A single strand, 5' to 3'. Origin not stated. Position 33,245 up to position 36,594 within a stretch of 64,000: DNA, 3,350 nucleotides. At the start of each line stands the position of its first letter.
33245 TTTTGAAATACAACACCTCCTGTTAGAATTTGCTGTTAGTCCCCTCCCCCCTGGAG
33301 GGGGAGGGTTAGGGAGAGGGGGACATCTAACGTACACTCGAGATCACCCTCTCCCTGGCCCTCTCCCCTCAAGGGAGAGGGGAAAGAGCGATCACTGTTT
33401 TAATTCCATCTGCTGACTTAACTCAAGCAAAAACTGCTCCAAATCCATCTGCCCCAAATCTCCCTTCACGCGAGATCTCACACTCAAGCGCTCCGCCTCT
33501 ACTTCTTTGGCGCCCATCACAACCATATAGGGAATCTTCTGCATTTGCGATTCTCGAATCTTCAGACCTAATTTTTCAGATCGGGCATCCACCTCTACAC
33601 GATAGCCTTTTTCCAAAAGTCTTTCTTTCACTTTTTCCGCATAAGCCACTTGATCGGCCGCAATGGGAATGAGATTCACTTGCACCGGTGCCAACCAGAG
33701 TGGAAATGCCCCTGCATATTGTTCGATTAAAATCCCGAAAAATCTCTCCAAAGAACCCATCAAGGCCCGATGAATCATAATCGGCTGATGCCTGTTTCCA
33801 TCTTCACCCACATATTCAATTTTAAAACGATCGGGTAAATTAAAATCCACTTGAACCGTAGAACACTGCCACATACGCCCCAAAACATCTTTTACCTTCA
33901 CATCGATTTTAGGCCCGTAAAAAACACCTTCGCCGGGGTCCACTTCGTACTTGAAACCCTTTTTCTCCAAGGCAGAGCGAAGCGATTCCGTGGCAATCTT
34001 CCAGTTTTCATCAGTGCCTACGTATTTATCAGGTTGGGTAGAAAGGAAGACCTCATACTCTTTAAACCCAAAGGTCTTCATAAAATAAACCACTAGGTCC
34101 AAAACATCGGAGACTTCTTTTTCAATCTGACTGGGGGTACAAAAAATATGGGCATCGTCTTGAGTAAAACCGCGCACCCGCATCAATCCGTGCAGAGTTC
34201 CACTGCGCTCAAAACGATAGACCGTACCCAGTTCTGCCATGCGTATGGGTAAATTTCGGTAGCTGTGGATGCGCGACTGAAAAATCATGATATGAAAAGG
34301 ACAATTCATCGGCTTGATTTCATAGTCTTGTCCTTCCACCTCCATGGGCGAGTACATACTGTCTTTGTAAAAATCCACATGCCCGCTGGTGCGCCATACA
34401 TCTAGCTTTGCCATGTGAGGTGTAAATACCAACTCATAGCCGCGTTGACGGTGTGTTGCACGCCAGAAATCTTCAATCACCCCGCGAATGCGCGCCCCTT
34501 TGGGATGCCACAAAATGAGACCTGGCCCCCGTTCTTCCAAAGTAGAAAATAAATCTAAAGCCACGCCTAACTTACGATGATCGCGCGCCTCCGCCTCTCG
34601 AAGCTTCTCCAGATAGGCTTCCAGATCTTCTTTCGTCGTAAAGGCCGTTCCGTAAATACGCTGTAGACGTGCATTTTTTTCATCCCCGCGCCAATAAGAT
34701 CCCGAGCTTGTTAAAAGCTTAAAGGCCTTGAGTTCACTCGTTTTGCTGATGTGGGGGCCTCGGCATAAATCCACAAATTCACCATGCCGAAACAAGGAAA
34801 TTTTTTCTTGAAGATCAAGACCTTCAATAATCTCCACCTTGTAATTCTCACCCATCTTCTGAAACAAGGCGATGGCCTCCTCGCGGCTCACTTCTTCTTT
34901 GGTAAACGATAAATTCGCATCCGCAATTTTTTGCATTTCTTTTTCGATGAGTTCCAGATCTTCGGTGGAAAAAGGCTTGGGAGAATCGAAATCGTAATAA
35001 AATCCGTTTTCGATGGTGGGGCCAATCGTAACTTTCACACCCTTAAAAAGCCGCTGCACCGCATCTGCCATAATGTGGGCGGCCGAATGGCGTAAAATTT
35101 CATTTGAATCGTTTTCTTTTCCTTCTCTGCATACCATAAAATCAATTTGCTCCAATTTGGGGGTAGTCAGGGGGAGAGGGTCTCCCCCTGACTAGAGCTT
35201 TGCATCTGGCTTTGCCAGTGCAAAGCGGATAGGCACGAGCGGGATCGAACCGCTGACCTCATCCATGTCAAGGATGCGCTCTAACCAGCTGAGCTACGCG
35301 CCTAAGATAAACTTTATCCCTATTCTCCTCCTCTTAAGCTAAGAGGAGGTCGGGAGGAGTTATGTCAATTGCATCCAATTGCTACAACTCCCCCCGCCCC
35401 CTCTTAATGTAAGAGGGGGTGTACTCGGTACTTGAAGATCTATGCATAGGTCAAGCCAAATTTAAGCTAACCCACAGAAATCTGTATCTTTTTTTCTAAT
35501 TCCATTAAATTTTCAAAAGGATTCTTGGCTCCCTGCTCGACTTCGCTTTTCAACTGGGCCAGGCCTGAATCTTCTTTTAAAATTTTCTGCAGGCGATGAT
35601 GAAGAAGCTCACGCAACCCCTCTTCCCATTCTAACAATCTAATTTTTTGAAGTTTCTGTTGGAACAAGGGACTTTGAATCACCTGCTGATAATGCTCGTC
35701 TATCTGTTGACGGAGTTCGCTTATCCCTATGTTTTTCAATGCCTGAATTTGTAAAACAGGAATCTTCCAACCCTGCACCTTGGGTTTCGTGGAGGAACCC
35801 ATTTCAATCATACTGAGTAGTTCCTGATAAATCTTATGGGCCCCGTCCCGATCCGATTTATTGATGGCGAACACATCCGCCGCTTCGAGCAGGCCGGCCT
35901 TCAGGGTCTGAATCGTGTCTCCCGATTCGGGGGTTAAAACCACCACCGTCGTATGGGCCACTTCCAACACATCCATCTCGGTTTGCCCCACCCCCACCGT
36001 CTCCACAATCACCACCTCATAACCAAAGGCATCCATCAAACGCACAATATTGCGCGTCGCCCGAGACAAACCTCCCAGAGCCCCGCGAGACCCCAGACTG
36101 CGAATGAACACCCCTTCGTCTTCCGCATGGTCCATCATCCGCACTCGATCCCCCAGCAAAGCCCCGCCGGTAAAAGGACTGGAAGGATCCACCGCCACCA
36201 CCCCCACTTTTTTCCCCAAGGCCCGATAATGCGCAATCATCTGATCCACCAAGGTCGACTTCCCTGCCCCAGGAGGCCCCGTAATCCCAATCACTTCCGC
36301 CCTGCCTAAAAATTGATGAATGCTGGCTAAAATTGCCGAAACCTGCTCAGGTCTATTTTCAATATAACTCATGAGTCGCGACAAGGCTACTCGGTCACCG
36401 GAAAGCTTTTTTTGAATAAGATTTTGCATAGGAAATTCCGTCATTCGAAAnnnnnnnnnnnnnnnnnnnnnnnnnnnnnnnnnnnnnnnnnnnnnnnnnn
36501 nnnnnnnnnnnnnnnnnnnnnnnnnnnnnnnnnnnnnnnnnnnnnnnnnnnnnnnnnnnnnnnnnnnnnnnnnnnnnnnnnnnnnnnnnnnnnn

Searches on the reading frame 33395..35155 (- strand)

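Call 20: search_protein_families(library=ncbifam, proteins=[window:33395-35155:-], max_evalue=0.00001)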
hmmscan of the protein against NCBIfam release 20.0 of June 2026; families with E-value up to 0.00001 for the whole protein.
window:33395-35155:- (587 aa): 13 families
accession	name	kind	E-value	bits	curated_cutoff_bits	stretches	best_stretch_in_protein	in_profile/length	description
TIGR00418.1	thrS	equivalog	6.1e-225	748.4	383.65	1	22-582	1-564/565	threonine--tRNA ligase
NF003068.0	PRK03991.1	equivalog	2.9e-67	227.4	484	1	187-584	193-593/613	threonine--tRNA ligase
NF006625.0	PRK09194.1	equivalog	6.3e-24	84.8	558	2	207-339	33-164/559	proline--tRNA ligase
NF008979.1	PRK12325.1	exception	4.4e-22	78.5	550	2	208-362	34-185/437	proline--tRNA ligase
TIGR00408.1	proS_fam_I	equivalog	3.6e-20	72.3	437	2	426-583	216-381/475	proline--tRNA ligase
TIGR00409.1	proS_fam_II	equivalog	3.3e-19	69.2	306.7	2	485-570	468-556/568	proline--tRNA ligase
NF011500.0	PRK14938.1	equivalog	2.7e-18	66.1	362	1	479-586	263-370/387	Ser-tRNA(Thr) hydrolase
TIGR00442.1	hisS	equivalog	2e-16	60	286.75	2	217-373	10-161/406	histidine--tRNA ligase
NF003211.1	PRK04173.1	equivalog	1.5e-15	57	312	0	300-373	186-258/454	glycine--tRNA ligase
TIGR00389.1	glyS_dimeric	equivalog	4.7e-15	55.1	243.3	0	300-359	180-239/565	glycine--tRNA ligase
TIGR00344.1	alaS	equivalog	4e-07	28.7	457.05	1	21-152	555-680/847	alanine--tRNA ligase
NF002120.0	PRK00960.1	equivalog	3.4e-06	25.9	611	0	277-355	310-388/518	serine--tRNA ligase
NF002436.0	PRK01584.1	equivalog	6.6e-06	24.9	529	1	22-148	456-576/595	alanine--tRNA ligase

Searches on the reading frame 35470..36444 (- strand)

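Call 20: search_protein_families(library=ncbifam, proteins=[window:35470-36444:-], max_evalue=0.00001)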
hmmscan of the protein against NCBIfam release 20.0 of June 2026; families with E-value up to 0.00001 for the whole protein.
window:35470-36444:- (325 aa): 5 families
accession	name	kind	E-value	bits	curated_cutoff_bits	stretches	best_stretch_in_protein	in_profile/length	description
TIGR00750.1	lao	equivalog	1.1e-94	316.9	240.75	1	16-313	1-295/300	methylmalonyl Co-A mutase-associated GTPase MeaB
NF006958.0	PRK09435.1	equivalog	4.9e-69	232.9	329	1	5-320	9-328/333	methylmalonyl Co-A mutase-associated GTPase MeaB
NF045497.1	IsobCoAmut_IcmF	equivalog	1e-39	136.1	1500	1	11-244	147-387/1076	fused isobutyryl-CoA mutase/GTPase IcmF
NF006743.0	PRK09270.1-2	equivalog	1.7e-06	27.2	227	1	42-80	22-57/217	nucleoside/nucleotide kinase family protein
NF006746.0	PRK09270.1-5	subfamily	5.7e-06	25.4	250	1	49-86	21-58/210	nucleoside/nucleotide kinase family protein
